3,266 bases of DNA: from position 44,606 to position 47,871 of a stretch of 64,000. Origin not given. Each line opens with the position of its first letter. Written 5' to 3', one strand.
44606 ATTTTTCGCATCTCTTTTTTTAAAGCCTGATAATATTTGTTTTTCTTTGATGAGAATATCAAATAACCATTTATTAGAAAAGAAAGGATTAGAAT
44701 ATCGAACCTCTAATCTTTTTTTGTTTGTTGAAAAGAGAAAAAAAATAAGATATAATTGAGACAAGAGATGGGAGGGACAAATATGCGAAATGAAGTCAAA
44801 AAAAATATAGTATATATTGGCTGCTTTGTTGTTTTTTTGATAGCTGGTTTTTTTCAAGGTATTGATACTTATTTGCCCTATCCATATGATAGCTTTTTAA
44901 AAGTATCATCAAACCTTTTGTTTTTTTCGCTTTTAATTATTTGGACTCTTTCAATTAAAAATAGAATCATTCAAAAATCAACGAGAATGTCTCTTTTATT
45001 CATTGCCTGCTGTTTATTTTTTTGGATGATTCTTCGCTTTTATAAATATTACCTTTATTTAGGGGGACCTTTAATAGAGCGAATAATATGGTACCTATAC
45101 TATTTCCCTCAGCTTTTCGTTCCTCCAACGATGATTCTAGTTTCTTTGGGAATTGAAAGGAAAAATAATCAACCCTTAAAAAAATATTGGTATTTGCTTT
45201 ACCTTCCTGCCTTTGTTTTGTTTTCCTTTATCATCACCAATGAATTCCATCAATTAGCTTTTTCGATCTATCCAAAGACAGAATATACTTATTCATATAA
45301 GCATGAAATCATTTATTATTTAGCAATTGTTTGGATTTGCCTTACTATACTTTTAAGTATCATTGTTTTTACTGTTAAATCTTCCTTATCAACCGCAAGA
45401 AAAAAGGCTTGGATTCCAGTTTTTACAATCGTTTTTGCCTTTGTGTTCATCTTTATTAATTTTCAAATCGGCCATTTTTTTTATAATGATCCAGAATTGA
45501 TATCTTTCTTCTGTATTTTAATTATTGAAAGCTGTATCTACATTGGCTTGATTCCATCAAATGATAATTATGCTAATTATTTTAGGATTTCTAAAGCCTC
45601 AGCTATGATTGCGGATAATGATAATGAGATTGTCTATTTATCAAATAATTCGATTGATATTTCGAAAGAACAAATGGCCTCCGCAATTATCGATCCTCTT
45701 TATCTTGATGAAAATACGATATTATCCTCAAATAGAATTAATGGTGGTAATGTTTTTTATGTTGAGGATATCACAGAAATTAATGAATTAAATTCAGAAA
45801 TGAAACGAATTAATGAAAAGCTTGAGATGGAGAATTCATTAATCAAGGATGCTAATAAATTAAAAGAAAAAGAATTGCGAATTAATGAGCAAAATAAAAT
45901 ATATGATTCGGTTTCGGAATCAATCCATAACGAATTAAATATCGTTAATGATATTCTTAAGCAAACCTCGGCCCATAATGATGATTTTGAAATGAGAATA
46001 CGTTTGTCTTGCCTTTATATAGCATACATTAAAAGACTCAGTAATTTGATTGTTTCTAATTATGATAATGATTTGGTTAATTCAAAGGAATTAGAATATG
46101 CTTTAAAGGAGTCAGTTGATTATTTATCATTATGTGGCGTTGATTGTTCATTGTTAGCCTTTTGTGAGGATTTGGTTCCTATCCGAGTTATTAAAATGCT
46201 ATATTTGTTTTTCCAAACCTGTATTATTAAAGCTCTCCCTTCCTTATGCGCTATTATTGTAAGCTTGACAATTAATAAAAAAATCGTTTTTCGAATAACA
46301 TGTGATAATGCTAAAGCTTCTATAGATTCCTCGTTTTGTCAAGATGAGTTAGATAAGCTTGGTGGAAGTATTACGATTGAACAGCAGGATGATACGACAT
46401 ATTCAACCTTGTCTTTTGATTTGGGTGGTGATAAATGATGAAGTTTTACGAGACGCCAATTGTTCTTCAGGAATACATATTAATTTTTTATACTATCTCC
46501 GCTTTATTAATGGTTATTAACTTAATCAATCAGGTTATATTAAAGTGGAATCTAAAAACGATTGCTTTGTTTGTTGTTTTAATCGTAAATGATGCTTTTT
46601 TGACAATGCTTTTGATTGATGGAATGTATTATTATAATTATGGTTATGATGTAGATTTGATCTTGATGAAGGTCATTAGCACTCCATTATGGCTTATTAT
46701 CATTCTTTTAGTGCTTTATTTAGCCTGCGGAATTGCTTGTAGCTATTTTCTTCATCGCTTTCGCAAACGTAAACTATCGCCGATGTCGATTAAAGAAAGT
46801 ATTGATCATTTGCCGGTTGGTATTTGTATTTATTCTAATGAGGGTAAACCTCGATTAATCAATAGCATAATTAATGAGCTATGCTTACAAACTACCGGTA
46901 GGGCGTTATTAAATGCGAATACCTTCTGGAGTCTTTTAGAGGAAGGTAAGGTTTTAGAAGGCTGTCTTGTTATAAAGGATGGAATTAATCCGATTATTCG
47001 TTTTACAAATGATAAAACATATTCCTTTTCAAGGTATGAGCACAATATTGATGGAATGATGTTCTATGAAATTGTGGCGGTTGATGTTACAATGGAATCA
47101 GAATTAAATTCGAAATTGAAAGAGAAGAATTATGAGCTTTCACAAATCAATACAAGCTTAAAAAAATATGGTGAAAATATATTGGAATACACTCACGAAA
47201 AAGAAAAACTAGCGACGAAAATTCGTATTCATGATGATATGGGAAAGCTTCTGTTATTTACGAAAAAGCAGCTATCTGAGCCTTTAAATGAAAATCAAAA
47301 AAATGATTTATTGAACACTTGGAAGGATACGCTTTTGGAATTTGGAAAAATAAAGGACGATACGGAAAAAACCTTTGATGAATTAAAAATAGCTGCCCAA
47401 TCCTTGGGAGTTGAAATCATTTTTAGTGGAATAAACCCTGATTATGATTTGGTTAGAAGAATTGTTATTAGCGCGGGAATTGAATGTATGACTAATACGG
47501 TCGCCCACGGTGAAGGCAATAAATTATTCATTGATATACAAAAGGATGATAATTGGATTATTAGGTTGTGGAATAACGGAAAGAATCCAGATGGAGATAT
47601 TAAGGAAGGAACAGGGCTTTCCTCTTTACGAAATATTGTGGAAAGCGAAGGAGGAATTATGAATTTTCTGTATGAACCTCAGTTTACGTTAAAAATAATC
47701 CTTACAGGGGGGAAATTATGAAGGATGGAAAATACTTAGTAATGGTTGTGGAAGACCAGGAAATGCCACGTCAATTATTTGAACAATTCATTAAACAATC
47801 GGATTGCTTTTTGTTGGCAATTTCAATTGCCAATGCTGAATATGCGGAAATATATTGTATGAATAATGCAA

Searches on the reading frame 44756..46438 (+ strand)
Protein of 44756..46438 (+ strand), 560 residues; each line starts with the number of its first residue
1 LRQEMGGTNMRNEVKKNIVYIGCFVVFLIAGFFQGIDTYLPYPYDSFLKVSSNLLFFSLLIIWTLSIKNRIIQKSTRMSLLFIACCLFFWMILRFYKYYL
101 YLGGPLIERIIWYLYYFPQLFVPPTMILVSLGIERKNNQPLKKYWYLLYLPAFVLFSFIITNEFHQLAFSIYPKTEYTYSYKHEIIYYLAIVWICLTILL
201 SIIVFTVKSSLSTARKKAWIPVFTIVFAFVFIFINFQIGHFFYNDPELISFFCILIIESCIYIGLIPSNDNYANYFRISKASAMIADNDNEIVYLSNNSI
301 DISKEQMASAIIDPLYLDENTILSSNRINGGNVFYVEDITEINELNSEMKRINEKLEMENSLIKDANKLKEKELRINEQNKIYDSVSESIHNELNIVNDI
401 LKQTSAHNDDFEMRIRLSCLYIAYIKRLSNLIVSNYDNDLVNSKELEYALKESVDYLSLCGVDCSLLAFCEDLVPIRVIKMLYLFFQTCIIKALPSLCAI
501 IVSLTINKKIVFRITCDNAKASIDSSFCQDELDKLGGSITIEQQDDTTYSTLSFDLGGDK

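Call 7: search_protein_families(library=pfam, proteins=[window:44756-46438:+], max_evalue=0.01)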
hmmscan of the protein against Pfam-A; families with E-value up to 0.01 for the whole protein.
window:44756-46438:+ (560 aa): 1 family
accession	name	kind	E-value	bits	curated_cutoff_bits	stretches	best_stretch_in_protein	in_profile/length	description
PF16927.11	HisKA_7TM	-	8.7e-08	32.7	28.6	1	56-256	3-208/224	N-terminal 7TM region of histidine kinase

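Call 39: search_protein_families(library=ncbifam, proteins=[window:44756-46438:+], max_evalue=0.01)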
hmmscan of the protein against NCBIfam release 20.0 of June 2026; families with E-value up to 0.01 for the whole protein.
window:44756-46438:+ (560 aa): 0 families

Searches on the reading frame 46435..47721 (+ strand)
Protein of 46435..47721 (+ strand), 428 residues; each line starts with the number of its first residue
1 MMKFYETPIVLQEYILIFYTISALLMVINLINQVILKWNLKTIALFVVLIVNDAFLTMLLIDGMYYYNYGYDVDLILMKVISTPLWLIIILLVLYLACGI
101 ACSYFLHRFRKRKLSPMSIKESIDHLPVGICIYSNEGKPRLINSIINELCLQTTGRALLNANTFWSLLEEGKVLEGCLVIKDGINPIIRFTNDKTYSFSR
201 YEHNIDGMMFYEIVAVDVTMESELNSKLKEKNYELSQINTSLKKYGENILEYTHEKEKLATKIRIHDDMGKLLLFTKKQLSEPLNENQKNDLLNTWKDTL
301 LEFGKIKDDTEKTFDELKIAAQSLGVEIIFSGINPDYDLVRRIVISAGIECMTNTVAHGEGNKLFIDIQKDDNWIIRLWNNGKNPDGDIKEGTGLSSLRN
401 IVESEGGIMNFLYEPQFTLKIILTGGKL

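Call 7: search_protein_families(library=pfam, proteins=[window:46435-47721:+], max_evalue=0.01)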
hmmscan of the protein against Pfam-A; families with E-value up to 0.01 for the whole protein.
window:46435-47721:+ (428 aa): 0 families

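Call 39: search_protein_families(library=ncbifam, proteins=[window:46435-47721:+], max_evalue=0.01)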
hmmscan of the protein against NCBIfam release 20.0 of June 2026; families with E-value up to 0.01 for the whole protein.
window:46435-47721:+ (428 aa): 0 families

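Call 40: search_protein_families(library=pfam, proteins=[window:46435-47721:+], max_evalue=10)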
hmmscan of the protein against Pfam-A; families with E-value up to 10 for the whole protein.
window:46435-47721:+ (428 aa): 0 families
